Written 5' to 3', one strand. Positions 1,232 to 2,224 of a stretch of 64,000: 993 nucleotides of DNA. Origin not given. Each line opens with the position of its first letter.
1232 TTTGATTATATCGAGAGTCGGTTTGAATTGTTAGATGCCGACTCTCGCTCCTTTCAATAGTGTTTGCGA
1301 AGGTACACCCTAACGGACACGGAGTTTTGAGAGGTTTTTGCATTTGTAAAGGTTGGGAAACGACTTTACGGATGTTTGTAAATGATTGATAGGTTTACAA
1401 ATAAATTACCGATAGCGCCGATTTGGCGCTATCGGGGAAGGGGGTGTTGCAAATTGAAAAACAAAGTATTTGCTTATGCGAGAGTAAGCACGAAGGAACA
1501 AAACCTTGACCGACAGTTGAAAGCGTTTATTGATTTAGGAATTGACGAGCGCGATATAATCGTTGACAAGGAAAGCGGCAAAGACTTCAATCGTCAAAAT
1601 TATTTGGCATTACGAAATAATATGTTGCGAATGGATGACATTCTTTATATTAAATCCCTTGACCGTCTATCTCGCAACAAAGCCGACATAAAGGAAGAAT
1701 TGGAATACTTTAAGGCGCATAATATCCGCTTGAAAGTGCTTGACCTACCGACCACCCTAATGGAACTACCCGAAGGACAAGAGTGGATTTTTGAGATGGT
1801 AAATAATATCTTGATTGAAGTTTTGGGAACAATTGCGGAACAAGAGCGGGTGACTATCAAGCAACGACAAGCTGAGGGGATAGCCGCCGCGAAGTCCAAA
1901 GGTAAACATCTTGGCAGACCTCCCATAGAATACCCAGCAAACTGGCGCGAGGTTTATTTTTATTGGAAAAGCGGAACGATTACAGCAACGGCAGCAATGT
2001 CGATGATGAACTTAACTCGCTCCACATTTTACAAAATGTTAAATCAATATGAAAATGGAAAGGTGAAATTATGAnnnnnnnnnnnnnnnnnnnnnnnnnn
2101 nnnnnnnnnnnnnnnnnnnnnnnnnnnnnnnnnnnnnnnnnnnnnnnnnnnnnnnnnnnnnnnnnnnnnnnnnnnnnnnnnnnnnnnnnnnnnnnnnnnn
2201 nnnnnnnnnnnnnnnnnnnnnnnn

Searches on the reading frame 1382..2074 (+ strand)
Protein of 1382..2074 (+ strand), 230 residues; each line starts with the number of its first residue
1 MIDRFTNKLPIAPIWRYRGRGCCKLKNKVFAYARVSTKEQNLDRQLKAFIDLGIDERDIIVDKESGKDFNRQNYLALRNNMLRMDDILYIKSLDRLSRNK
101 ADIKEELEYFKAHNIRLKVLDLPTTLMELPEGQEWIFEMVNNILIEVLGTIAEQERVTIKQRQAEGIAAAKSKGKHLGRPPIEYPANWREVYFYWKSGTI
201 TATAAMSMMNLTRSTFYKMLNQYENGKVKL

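Call 25: find_encoding_contigs(protein=window:1382-2074:+, flank=10000, max_places=6)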
Protein window:1382-2074:+ (230 aa): 1 contig read that carries it; 1 place shown.
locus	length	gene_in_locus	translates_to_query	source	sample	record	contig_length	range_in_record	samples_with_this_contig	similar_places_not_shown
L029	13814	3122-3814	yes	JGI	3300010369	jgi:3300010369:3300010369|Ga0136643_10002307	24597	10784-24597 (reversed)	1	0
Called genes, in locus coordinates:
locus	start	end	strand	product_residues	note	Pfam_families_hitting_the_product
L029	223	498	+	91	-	-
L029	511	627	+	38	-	-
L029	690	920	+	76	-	-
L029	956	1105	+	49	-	-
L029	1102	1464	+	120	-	-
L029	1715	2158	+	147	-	-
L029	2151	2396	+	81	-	-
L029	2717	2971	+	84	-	-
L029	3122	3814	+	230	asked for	PF00239:Resolvase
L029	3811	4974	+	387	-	PF17854:FtsK_alpha, PF01580:FtsK_SpoIIIE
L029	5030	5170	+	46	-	-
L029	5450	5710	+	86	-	PF01381:HTH_3 (weak)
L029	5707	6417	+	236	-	-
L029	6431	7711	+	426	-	-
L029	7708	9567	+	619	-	-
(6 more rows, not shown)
